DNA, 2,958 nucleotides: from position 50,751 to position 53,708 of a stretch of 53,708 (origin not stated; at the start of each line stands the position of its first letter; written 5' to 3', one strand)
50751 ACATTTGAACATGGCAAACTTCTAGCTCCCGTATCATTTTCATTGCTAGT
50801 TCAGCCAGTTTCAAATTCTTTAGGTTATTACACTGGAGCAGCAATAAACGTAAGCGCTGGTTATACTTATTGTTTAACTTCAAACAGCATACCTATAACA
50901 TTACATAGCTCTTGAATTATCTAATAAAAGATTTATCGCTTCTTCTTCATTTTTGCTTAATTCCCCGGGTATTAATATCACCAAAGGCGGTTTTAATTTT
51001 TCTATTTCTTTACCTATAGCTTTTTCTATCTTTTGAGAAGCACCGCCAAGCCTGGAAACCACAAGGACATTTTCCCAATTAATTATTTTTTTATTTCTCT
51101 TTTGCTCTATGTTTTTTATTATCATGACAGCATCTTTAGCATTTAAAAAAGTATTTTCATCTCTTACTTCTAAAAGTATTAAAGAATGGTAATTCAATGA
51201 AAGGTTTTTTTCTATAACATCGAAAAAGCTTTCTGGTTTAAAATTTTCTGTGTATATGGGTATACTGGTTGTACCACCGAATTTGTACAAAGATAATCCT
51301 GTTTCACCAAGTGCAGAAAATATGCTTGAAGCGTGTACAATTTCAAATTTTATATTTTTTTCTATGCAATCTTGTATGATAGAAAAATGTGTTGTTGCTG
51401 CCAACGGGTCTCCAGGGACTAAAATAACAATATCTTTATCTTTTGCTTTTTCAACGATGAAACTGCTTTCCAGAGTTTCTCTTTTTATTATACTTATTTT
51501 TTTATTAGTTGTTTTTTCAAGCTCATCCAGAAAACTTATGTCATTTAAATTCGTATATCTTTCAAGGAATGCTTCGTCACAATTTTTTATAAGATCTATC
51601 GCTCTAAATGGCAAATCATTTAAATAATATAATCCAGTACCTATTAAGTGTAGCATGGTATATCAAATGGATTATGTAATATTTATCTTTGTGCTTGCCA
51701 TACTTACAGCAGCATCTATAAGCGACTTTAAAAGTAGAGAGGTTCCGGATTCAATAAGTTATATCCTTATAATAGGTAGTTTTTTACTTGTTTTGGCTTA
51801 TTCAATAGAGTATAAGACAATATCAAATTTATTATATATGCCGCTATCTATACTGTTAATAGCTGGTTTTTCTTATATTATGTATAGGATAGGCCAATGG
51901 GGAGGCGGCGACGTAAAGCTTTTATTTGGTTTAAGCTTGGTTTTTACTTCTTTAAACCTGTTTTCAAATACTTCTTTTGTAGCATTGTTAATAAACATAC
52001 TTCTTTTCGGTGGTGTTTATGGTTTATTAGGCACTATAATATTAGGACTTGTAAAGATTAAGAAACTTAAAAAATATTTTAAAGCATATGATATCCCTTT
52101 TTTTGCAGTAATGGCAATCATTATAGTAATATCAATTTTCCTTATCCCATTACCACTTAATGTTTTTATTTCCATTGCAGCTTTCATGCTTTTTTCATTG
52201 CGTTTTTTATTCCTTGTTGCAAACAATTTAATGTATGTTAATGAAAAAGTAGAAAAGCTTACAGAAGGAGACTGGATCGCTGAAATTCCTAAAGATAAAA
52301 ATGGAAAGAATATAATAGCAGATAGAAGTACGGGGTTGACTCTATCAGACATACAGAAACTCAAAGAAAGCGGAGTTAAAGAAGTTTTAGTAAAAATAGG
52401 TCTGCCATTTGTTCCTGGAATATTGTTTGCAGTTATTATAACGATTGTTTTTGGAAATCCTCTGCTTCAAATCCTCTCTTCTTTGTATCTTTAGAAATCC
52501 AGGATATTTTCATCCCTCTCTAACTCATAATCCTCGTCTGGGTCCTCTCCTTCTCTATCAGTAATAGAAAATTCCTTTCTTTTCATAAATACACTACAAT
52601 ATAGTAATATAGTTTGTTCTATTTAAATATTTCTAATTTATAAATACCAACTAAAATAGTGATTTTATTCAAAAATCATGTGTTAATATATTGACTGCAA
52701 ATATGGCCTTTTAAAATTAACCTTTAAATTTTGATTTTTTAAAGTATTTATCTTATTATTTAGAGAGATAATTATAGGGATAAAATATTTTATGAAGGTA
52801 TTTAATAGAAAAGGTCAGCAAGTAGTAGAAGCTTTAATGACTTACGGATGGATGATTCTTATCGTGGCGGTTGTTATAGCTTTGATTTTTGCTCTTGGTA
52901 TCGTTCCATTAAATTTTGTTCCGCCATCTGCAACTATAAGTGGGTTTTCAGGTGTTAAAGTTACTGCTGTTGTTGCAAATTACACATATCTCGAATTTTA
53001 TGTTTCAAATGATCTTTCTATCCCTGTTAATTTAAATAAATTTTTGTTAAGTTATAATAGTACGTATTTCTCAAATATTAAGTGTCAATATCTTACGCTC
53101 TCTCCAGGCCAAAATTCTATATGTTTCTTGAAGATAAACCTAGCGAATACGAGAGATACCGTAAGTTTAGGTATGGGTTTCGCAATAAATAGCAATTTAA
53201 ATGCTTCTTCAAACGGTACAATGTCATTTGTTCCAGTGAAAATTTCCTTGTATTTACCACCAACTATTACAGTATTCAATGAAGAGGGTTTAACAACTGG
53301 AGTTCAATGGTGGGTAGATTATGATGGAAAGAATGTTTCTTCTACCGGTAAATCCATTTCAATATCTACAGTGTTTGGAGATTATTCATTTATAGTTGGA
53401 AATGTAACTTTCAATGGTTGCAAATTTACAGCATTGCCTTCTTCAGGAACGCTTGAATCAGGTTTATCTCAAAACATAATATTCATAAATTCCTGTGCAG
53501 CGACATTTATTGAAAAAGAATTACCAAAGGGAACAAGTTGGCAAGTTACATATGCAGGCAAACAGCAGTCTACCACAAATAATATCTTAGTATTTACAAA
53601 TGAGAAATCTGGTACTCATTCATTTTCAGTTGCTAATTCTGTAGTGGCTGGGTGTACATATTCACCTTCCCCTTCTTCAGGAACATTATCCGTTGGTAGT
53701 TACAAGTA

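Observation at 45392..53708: Surface-appendage locus of large class III signal-peptide proteins with a dedicated prepilin peptidase but no assembly ATPase or platform in view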

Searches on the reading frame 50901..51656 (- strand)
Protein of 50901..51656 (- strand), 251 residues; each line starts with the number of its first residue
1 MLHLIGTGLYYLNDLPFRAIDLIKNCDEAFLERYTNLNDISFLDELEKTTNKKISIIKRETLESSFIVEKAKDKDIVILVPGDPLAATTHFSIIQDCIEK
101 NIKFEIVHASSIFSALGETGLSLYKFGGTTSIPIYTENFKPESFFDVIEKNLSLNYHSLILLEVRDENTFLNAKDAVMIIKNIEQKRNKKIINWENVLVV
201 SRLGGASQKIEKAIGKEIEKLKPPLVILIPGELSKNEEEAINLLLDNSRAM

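Call 6: search_protein_families(library=pfam, proteins=[window:50901-51656:-], max_evalue=1)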
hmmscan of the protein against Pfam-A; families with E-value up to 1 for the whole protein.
window:50901-51656:- (251 aa): 1 family
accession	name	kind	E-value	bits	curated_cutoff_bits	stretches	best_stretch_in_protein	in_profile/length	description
PF00590.25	TP_methylase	-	3.7e-17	63.4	27.8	1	1-213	1-206/212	Tetrapyrrole (Corrin/Porphyrin) Methylases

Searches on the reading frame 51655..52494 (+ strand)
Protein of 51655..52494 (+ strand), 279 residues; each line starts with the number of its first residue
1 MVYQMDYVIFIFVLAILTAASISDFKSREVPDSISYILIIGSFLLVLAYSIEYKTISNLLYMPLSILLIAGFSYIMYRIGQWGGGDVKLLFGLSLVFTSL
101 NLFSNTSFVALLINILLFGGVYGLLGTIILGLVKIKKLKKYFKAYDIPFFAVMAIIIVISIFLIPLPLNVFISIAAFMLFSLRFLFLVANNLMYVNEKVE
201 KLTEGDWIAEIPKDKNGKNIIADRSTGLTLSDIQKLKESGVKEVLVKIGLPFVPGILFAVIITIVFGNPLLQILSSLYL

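Call 6: search_protein_families(library=pfam, proteins=[window:51655-52494:+], max_evalue=1)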
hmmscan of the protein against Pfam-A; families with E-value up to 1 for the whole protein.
window:51655-52494:+ (279 aa): 4 families
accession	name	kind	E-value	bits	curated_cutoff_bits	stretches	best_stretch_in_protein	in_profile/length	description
PF01478.23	Peptidase_A24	-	6.5e-13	49.5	26.5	1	11-124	1-104/104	Type IV leader peptidase family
PF06847.16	Arc_PepC_II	-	0.0014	19.6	29.9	1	230-267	52-91/93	Archaeal Peptidase A24 C-terminus Type II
PF06819.16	Arc_PepC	-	0.046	14.4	23.4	1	170-225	2-56/110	Archaeal Peptidase A24 C-terminal Domain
PF15886.11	CBM39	-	0.13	12.5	25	1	193-233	32-72/107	Carbohydrate binding domain (family 32)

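Call 11: find_encoding_contigs(protein=window:51655-52494:+, flank=10000, max_places=6)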
Protein window:51655-52494:+ (279 aa): no gene with exactly this product is on record in the collection.

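Call 39: search_protein_families(library=ncbifam, proteins=[window:51655-52494:+], max_evalue=1)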
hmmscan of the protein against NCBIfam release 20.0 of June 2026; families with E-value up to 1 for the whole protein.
window:51655-52494:+ (279 aa): 1 family
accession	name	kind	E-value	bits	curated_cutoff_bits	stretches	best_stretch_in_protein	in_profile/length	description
NF040695.1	FlaK_Arch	equivalog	2e-07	30.8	330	1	10-112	3-104/230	preflagellin peptidase FlaK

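Call 83: search_solved_structures(query=window:51655-52494:+, max_evalue=1, show_alignments=2)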
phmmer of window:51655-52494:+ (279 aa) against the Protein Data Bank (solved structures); distinct sequences matched with E-value up to 1: 4.
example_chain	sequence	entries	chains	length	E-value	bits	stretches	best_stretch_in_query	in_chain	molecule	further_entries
3s0x_A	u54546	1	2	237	0.0053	19.6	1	13-111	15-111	Peptidase A24B, FlaK domain protein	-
3aqx_A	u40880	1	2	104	0.023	17.5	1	195-232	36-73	Beta-1,3-glucan-binding protein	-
2rqe_A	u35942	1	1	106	0.024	17.5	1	195-232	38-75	Beta-1,3-glucan-binding protein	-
3ie4_A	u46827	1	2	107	0.32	13.8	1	195-232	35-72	Gram-Negative Binding Protein 3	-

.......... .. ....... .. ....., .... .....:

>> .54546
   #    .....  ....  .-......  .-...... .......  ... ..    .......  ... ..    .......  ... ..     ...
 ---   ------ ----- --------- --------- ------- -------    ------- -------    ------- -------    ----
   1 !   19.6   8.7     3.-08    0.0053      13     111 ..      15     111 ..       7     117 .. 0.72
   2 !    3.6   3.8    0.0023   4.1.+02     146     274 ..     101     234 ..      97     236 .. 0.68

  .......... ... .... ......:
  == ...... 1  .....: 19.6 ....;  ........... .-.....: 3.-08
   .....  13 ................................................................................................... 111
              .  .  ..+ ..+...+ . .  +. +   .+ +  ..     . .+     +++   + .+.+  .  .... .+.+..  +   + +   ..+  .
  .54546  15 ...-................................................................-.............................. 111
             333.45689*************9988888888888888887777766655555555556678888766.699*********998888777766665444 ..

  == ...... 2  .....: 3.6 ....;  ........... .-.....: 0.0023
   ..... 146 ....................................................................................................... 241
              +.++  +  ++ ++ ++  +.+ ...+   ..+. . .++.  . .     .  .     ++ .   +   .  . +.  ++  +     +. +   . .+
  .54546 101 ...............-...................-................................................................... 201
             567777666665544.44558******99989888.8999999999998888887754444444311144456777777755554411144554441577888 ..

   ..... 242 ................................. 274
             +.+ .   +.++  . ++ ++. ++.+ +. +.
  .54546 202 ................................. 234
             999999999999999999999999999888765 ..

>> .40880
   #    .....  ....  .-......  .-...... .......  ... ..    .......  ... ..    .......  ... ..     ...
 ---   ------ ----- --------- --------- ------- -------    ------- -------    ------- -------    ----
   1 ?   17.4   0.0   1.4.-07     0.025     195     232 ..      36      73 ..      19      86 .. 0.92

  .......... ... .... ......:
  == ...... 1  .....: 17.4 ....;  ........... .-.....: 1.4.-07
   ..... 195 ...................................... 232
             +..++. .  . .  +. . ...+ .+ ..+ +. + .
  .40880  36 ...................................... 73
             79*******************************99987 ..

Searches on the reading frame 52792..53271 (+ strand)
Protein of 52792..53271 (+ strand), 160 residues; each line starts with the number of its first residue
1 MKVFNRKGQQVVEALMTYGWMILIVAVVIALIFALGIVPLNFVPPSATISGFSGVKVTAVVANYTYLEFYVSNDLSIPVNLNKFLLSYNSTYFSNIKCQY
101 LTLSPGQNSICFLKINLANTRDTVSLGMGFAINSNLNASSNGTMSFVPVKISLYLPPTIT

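Call 90: find_homologous_proteins(query=window:52792-53271:+, max_evalue=0.001)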
Query window:52792-53271:+ (160 aa): 1 proteins with E <= 0.001 among 117 candidates.
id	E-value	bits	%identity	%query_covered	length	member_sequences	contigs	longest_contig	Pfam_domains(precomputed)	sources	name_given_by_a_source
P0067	2.6e-93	328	97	100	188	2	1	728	-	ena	-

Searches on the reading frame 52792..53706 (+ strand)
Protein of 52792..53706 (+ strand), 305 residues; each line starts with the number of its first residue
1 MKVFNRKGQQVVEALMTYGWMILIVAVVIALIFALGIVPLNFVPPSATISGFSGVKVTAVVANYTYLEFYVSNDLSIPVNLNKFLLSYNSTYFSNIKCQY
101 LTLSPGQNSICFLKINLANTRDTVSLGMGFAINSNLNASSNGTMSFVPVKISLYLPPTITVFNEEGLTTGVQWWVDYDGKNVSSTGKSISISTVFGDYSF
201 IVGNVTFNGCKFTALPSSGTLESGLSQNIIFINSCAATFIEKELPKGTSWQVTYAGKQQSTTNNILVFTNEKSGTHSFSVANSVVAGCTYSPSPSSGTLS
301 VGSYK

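Call 6: search_protein_families(library=pfam, proteins=[window:52792-53706:+], max_evalue=1)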
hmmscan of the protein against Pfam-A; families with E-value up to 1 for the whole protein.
window:52792-53706:+ (305 aa): 0 families

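Call 12: find_related_loci(query=window:52792-53706:+, collection=genome_contigs, flank=10000)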
Query window:52792-53706:+ (305 aa) in genome_contigs; peptide patterns used: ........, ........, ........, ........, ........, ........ (x = any residue, [..] = any of these).
132 stretches matched a pattern; 14 encode a relative of the query (tblastn E <= 1e-3); 14 distinct loci.
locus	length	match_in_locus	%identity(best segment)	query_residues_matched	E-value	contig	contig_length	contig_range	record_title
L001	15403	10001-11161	72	1-305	4e-139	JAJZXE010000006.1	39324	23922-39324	MAG: Nanoarchaeota archaeon isolate TL1-3.bin47 NODE_681_length_39324_cov_5.214021, whole genome shotgun sequence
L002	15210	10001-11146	69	6-305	2e-138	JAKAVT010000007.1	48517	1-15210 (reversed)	MAG: Nanoarchaeota archaeon isolate YP4.bin125 NODE_997_length_48517_cov_4.118124, whole genome shotgun sequence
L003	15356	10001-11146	70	6-303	4e-134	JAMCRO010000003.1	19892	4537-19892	MAG: Candidatus Parvarchaeota archaeon isolate FK_Sedi_A_Bin.253 NODE_6187_length_19892_cov_7.03415, whole genome shotgu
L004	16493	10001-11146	69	6-305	5e-133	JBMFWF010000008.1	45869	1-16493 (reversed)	MAG: Candidatus Parvarchaeum sp. isolate KM4364-11 NODE_8_length_45869_cov_22.458508, whole genome shotgun sequence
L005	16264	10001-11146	69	6-305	1e-132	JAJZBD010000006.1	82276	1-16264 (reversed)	MAG: Nanoarchaeota archaeon isolate HSP2.bin18 NODE_166_length_82276_cov_5.221439, whole genome shotgun sequence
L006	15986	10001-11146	68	6-305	4e-131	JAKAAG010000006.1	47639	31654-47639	MAG: Nanoarchaeota archaeon isolate TL2-4.bin18 NODE_243_length_47639_cov_437.617718, whole genome shotgun sequence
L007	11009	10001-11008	65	6-305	7e-116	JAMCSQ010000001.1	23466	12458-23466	MAG: Candidatus Parvarchaeota archaeon isolate FK_Sedi_A_Bin.204 NODE_4710_length_23466_cov_24.9885, whole genome shotgu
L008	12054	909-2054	65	6-305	2e-127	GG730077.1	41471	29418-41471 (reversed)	MAG: Candidatus Parvarchaeum acidiphilum ARMAN-4 genomic scaffold Scf_ARM4contig_4782, whole genome shotgun sequence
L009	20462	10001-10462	39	159-302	1e-16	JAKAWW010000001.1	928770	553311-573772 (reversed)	MAG: Candidatus Micrarchaeota archaeon isolate YP4.bin88 NODE_4_length_928770_cov_34.890113, whole genome shotgun sequen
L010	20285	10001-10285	51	6-99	7e-15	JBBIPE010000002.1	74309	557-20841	MAG: archaeon isolate QH1S170213_bin_296 NODE_14_length_74309_cov_11.5027, whole genome shotgun sequence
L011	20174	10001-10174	50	6-65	9e-10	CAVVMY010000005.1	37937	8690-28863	MAG: Candidatus Altiarchaeales archaeon isolate MFD04492.bin.2.19 genome assembly, contig: contig_104882, whole genome s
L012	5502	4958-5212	35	2-87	1e-8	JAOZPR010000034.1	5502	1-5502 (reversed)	MAG: Candidatus Aenigmatarchaeota archaeon isolate GMC4.metabat2.263 GMC4_28454_length_5502_cov_8.713053, whole genome s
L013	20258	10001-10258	34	2-87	3e-8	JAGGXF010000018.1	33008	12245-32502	MAG: Candidatus Aenigmatarchaeota archaeon isolate AUK145 PB_MBMC_099_c_000000000007, whole genome shotgun sequence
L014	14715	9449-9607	47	4-57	2e-7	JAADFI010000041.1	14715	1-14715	MAG: Candidatus Micrarchaeota archaeon isolate M_MaxBin.015 contig-127_6764, whole genome shotgun sequence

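Call 39: search_protein_families(library=ncbifam, proteins=[window:52792-53706:+, L008:891-5075:+], max_evalue=1)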
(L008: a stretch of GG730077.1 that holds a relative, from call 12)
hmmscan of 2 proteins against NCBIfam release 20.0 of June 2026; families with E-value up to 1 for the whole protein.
window:52792-53706:+ (305 aa): 1 family
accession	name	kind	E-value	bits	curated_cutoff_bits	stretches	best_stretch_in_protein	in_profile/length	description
NF046073.1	UpsA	equivalog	0.26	11.4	130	1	58-116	49-105/136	pilin subunit UpsA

L008:891-5075:+ (1394 aa): 0 families

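Call 40: search_protein_families(library=pfam, proteins=[L008:891-5075:+, L004:14178-15137:+, L013:5158-6375:+, L013:6403-8037:+, L013:8094-8918:+, L013:8919-9905:+, L013:9914-10450:+, L013:1556-3382:+, L013:3340-4626:+], max_evalue=0.01)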
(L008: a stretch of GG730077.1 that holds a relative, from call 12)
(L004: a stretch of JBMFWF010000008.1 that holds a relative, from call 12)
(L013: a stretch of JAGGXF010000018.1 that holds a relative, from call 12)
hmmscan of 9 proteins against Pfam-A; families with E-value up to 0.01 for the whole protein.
L008:891-5075:+ (1394 aa): 2 families
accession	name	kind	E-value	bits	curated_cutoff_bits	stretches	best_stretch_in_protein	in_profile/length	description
PF10102.14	DUF2341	-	1.1e-05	26.3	23.4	0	1109-1198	3-73/84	Domain of unknown function (DUF2341)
PF20111.4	DUF6501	-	0.0051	17.1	23.8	0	733-760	30-57/67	Family of unknown function (DUF6501)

L004:14178-15137:+ (319 aa): 0 families

L013:5158-6375:+ (405 aa): 1 family
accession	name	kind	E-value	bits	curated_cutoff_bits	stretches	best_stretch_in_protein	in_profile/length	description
PF08220.18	HTH_DeoR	-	0.0033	17.6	21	0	35-63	3-31/57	DeoR-like helix-turn-helix domain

L013:6403-8037:+ (544 aa): 1 family
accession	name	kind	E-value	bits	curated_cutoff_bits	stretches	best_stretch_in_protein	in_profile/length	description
PF00437.27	T2SSE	-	4.7e-35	121.4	24.9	1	199-369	100-261/370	Type II/IV secretion system protein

L013:8094-8918:+ (274 aa): 2 families
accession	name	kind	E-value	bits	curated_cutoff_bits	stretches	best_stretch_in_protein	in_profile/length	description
PF00482.28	T2SSF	-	9e-19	68.1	25.2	1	107-228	3-122/125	Type II secretion system (T2SS), protein F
PF20990.2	DUF2207_C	-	0.0098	16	33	0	179-260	103-189/247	Predicted membrane protein (DUF2207) C-terminal domain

L013:8919-9905:+ (328 aa): 1 family
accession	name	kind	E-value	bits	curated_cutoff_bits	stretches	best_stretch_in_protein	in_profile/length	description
PF00482.28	T2SSF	-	1.8e-15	57.5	25.2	1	101-224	1-121/125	Type II secretion system (T2SS), protein F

L013:9914-10450:+ (178 aa): 0 families

L013:1556-3382:+ (608 aa): 0 families

L013:3340-4626:+ (428 aa): 0 families

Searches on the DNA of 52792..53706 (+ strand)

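Call 53: search_rna_families(source=L008, start=5000, end=8300, threshold=gathering)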
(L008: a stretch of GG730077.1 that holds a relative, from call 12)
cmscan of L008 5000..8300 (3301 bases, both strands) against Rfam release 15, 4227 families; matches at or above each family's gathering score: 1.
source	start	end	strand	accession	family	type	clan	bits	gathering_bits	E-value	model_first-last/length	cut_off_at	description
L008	5236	8119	+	RF02540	LSU_rRNA_archaea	Gene; rRNA;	CL00112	2313.3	50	0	1-2987/2987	no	Archaeal large subunit ribosomal RNA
